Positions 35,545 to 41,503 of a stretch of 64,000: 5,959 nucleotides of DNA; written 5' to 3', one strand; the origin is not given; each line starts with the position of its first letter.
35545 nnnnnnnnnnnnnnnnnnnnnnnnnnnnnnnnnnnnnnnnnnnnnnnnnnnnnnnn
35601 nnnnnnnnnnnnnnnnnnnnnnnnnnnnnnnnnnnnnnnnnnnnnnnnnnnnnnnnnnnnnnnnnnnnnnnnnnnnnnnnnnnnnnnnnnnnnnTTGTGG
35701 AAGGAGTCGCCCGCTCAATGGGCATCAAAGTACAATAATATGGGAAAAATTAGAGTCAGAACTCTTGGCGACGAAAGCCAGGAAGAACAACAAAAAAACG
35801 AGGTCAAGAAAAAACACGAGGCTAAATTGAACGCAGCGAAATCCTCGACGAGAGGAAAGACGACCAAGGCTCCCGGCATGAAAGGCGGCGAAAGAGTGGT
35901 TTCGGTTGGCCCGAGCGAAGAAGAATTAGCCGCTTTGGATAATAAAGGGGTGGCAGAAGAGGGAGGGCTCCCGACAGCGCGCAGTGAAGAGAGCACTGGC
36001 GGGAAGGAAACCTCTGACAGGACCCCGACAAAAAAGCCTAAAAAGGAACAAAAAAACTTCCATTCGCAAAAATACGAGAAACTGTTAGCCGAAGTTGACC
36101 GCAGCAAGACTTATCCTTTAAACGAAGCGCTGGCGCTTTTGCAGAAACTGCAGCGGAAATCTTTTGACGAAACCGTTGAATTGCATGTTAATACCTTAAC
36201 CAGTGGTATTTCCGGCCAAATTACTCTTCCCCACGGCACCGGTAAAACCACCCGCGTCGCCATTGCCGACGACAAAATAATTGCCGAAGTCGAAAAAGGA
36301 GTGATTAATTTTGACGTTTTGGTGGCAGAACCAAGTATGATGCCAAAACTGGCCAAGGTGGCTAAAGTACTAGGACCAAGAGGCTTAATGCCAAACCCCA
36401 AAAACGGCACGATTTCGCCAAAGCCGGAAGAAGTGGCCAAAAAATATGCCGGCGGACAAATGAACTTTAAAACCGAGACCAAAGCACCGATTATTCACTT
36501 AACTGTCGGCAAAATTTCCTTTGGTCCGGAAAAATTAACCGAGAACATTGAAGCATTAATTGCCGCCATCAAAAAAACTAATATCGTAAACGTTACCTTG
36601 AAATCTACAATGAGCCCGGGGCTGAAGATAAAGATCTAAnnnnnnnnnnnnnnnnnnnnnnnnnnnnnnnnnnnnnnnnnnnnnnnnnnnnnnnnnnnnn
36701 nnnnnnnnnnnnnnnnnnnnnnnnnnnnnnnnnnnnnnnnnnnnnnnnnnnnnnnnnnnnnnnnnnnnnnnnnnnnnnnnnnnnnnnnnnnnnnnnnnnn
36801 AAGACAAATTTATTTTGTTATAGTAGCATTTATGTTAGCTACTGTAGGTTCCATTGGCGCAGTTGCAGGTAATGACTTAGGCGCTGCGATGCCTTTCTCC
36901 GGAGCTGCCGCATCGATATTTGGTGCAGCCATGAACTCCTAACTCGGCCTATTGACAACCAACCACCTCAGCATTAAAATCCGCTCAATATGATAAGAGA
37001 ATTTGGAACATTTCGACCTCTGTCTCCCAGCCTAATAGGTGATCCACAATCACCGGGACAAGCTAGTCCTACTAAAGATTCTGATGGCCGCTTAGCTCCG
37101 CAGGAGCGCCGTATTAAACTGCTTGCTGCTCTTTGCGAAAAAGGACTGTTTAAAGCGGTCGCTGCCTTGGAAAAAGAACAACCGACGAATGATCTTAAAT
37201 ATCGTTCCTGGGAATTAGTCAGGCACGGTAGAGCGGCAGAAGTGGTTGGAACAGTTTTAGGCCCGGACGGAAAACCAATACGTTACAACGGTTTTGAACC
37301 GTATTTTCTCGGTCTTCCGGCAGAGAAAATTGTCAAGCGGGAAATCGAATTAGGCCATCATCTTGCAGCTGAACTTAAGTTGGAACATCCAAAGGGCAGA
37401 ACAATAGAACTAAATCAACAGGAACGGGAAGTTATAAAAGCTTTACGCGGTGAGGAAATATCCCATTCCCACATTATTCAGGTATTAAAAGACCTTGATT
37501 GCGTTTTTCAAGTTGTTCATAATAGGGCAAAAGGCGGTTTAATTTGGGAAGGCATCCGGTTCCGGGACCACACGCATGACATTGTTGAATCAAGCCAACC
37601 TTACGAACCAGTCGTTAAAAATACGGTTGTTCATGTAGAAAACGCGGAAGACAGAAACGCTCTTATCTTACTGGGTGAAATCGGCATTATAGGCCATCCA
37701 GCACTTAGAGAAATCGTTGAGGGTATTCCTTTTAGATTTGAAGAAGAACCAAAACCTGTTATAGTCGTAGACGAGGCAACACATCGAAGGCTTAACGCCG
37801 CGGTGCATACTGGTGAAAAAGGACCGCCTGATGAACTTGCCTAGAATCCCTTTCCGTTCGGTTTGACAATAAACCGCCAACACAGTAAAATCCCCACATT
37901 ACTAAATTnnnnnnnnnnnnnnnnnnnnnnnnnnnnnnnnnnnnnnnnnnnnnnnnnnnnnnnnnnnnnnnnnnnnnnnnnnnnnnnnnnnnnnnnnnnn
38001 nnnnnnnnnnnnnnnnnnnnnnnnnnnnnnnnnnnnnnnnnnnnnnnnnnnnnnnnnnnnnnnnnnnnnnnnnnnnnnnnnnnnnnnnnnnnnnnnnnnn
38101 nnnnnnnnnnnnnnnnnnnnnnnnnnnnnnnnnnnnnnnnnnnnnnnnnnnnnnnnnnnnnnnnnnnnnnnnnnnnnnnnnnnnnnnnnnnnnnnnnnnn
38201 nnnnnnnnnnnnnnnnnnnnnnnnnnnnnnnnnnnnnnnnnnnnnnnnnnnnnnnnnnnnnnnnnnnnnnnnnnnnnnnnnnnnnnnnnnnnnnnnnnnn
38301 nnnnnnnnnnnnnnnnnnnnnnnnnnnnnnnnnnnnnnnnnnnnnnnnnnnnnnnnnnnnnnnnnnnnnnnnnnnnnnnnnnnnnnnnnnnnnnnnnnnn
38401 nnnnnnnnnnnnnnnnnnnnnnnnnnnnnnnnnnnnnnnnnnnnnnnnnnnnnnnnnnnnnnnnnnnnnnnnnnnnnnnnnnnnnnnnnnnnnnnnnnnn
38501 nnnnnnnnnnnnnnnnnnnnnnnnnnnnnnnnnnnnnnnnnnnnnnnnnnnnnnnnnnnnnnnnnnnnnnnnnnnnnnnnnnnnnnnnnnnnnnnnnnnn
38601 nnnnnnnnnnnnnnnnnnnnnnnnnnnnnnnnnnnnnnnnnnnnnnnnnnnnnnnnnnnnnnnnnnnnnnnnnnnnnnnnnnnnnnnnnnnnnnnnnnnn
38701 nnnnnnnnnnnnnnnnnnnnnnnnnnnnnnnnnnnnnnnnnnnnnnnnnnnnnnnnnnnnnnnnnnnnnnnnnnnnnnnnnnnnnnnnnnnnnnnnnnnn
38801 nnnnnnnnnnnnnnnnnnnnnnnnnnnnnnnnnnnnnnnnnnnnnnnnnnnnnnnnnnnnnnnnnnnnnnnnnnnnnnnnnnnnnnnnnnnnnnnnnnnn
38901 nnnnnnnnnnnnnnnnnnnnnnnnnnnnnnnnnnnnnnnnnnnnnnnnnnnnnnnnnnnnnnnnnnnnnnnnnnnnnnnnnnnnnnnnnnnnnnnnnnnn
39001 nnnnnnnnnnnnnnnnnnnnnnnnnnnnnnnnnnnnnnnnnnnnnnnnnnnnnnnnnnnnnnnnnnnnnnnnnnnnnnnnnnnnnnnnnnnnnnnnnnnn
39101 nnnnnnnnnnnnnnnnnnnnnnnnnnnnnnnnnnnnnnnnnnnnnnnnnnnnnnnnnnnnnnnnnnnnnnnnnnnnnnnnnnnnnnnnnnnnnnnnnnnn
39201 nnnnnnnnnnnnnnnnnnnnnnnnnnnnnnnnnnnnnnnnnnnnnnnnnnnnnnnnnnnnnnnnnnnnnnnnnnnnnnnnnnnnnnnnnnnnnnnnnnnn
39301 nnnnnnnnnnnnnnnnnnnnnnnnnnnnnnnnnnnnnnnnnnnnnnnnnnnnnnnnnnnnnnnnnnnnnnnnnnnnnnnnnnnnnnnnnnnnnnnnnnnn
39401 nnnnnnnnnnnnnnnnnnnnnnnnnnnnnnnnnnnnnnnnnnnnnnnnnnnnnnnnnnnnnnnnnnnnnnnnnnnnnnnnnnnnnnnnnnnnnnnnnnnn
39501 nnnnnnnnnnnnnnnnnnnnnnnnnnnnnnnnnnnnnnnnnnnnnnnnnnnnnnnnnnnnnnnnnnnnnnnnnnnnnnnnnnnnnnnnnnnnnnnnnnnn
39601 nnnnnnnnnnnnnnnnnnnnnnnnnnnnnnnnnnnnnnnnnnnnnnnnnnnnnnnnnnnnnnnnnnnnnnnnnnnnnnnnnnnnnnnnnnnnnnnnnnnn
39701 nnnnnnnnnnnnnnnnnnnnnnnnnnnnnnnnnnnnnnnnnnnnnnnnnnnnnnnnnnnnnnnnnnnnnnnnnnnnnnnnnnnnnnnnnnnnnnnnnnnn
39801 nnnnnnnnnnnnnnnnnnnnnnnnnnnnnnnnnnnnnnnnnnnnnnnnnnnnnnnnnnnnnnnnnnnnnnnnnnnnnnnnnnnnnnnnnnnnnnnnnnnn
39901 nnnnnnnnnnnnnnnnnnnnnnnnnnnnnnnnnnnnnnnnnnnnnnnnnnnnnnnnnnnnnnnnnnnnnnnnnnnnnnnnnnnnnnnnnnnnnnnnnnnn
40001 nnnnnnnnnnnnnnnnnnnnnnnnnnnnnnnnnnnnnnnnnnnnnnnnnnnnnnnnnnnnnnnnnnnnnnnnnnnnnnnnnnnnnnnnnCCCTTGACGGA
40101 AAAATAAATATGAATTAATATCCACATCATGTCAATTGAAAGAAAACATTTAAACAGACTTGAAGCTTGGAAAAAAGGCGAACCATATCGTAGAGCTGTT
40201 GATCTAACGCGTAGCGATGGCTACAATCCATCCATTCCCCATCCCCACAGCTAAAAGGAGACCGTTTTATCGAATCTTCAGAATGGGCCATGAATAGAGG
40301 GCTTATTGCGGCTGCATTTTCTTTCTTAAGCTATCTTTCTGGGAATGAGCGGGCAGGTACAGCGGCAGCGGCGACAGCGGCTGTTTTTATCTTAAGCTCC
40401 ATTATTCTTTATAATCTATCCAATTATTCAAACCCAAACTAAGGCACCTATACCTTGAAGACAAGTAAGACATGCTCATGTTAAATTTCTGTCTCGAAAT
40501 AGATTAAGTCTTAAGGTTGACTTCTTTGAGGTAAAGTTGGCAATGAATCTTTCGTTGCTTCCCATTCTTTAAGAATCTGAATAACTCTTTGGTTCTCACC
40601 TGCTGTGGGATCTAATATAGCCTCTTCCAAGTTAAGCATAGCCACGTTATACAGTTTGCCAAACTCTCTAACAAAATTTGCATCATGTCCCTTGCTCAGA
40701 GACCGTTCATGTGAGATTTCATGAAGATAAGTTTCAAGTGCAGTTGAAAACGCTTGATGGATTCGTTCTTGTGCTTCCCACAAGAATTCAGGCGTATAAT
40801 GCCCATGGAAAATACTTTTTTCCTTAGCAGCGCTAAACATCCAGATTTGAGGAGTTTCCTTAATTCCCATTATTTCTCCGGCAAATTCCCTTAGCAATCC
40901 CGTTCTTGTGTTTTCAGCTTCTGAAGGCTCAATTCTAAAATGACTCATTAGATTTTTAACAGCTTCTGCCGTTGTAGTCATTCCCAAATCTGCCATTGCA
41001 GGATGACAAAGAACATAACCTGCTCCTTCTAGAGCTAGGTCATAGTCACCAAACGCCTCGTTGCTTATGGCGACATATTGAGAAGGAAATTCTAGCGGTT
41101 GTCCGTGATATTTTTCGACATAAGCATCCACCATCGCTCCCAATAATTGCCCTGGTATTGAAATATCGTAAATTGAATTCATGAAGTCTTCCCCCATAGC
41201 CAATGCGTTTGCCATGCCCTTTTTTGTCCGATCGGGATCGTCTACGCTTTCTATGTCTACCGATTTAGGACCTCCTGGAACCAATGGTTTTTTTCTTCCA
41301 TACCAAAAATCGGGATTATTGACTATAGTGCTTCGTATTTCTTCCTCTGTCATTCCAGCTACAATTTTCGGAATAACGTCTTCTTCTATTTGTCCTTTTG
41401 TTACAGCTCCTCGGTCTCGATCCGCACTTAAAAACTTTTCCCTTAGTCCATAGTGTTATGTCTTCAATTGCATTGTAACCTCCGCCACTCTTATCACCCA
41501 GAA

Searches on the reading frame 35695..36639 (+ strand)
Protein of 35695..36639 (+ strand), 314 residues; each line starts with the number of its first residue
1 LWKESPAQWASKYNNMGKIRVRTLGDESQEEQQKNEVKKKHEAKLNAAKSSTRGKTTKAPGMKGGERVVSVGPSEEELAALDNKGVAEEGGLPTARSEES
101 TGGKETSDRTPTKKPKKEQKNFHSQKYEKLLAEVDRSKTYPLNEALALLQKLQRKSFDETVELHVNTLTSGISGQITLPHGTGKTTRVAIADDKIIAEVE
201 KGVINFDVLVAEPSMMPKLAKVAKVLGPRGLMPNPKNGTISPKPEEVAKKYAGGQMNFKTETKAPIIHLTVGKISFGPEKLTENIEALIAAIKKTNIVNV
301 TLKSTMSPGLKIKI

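Call 52: search_protein_families(library=pfam, proteins=[window:35695-36639:+], max_evalue=0.001)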
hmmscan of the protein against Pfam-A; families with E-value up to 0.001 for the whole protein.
window:35695-36639:+ (314 aa): 1 family
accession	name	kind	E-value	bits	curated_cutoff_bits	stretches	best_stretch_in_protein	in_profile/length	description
PF00687.26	Ribosomal_L1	-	1.2e-34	120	32.2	1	192-308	70-198/198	Ribosomal protein L1p/L10e family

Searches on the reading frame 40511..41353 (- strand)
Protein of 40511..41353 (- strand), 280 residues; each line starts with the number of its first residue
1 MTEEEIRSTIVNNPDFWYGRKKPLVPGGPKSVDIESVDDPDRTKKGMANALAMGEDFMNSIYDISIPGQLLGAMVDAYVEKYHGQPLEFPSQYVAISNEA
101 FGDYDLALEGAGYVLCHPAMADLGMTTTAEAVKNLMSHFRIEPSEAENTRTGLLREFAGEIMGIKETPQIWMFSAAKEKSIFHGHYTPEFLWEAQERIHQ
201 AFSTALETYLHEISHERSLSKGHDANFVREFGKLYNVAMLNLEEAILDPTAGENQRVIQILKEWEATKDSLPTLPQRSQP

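Call 52: search_protein_families(library=pfam, proteins=[window:40511-41353:-], max_evalue=0.001)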
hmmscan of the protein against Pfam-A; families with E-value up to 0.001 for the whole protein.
window:40511-41353:- (280 aa): 0 families

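Call 71: search_protein_families(library=pfam, proteins=[window:40511-41353:-], max_evalue=0.01)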
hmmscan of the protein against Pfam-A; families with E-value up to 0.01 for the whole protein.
window:40511-41353:- (280 aa): 1 family
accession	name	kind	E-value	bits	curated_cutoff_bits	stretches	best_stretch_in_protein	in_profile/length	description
PF12725.13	DUF3810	-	0.0045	16.9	28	1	166-228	152-213/311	Protein of unknown function (DUF3810)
